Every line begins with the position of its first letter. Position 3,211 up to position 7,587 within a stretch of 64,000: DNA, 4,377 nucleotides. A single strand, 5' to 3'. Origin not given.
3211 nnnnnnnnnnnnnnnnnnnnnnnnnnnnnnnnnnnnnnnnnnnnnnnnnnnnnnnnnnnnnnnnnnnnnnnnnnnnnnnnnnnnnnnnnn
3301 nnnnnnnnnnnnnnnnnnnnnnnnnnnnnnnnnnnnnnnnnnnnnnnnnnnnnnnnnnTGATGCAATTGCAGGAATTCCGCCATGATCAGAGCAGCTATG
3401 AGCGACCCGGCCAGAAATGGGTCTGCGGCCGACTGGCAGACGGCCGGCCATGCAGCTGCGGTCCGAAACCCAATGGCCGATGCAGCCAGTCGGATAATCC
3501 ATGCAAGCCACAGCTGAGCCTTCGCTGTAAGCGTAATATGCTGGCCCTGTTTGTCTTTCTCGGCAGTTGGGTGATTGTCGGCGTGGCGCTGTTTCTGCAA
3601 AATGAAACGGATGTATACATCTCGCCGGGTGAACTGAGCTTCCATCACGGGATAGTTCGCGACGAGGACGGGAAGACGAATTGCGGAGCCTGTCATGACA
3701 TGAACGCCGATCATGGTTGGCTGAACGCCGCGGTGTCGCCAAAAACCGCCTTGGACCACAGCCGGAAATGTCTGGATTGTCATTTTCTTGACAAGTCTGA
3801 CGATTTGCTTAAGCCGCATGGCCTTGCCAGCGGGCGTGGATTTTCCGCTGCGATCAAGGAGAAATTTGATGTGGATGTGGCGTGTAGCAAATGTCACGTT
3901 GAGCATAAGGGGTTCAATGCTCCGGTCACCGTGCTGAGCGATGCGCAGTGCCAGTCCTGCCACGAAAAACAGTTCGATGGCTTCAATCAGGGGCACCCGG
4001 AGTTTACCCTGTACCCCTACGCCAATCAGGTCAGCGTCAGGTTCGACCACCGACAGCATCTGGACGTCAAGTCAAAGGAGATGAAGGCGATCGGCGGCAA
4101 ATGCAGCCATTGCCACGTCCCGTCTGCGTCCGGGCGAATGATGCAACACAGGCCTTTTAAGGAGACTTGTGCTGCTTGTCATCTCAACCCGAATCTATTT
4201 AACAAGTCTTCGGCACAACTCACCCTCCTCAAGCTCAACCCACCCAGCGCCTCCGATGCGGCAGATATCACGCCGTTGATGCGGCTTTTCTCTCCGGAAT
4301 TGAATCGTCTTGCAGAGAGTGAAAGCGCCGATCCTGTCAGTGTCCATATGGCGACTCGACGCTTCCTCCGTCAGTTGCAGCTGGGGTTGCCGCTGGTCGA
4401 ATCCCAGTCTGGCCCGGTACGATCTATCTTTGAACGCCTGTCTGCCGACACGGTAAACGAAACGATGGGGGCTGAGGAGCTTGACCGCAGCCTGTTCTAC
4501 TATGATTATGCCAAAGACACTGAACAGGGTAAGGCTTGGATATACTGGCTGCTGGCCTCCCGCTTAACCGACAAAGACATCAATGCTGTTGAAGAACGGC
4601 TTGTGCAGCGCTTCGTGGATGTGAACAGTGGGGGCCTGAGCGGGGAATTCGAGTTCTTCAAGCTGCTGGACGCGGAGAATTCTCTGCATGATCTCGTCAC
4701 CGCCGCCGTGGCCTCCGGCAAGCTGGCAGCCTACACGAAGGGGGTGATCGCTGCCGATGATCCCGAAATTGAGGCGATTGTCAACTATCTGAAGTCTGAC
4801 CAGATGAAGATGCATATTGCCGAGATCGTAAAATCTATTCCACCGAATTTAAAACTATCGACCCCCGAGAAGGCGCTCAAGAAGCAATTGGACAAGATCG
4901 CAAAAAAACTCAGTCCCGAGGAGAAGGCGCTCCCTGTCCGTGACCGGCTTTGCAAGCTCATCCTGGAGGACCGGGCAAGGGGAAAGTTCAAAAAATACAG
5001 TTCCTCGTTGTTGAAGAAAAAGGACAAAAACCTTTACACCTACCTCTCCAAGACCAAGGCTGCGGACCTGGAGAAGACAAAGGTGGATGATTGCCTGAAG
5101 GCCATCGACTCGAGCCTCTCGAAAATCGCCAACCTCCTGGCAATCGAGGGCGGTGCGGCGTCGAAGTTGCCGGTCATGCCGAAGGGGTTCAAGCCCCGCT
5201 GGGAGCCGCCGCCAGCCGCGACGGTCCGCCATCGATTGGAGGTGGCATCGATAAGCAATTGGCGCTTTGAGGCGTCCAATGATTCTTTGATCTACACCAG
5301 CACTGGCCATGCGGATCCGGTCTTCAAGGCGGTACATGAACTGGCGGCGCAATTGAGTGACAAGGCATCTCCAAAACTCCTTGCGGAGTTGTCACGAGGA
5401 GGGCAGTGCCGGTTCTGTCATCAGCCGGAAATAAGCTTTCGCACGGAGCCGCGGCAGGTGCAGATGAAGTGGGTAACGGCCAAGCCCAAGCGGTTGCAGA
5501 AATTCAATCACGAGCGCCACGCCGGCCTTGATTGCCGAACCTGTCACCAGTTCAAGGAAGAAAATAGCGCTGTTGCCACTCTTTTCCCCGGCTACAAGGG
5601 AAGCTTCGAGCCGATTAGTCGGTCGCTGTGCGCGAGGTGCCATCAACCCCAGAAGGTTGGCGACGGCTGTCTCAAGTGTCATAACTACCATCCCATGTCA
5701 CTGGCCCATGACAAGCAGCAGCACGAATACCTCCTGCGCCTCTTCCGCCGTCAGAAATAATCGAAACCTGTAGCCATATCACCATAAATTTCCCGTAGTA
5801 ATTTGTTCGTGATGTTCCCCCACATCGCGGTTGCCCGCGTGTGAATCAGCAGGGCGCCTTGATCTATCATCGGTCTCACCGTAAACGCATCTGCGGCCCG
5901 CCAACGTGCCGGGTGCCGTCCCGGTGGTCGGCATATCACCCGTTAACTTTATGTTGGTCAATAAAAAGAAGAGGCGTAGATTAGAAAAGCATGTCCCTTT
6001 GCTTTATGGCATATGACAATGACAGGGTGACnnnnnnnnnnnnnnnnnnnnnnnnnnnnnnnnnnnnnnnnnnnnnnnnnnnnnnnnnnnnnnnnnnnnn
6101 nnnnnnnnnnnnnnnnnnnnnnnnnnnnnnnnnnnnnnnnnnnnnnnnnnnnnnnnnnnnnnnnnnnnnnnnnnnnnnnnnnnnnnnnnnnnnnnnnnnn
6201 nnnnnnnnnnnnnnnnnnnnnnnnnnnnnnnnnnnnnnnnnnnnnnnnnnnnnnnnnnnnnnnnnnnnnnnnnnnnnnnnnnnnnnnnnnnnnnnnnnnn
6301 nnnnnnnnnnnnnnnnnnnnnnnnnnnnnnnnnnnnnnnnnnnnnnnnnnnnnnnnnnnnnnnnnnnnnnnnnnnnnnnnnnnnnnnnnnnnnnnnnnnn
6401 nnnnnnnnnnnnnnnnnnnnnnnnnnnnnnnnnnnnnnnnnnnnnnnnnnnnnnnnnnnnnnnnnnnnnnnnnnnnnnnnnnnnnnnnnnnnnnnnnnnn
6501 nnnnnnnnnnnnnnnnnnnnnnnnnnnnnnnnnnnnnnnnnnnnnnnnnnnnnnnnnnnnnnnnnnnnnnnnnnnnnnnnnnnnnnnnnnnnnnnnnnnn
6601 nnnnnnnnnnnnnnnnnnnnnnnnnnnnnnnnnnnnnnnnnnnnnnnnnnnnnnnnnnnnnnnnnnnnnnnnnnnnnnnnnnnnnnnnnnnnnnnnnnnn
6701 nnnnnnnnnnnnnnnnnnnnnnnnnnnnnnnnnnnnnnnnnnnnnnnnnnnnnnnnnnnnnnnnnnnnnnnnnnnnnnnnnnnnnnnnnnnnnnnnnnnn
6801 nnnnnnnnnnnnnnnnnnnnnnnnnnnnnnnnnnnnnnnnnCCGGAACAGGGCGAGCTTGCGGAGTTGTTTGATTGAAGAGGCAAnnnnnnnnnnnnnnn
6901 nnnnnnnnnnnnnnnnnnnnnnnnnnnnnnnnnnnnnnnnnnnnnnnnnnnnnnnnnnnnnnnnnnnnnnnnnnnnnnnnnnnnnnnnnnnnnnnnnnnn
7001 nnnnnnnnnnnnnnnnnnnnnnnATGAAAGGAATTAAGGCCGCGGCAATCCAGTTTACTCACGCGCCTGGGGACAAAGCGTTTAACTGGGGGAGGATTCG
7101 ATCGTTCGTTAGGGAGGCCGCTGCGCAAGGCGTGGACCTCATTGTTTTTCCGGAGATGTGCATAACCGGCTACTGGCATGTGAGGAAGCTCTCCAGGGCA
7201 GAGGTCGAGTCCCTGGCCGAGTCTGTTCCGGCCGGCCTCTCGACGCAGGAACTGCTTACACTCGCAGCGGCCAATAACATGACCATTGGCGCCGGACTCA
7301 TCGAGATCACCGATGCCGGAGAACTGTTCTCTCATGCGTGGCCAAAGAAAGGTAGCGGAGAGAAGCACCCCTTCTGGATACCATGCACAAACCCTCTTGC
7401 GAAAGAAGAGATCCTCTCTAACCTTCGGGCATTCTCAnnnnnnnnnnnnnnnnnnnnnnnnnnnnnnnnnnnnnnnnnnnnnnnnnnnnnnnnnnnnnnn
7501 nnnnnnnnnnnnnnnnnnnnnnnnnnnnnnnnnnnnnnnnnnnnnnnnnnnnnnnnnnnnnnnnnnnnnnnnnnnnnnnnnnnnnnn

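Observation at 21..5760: Candidate cyclic-nucleotide-gated transmembrane electron-transfer module: cNMP-binding::4x[4Fe-4S] fusion + His-rich membrane protein + decaheme cytochrome c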

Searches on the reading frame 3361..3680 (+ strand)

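Call 62: search_protein_families(library=pfam, proteins=[window:3361-3680:+], max_evalue=0.01)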
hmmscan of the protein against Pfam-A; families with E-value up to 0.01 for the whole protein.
window:3361-3680:+ (106 aa): 0 families

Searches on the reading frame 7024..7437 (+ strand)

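Call 62: search_protein_families(library=pfam, proteins=[window:7024-7437:+], max_evalue=0.01)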
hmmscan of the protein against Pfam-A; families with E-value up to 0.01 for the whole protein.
window:7024-7437:+ (138 aa): 1 family
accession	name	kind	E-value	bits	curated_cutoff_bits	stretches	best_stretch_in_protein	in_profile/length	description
PF00795.27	CN_hydrolase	-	4.1e-15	56.3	23.2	1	5-98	1-88/256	Carbon-nitrogen hydrolase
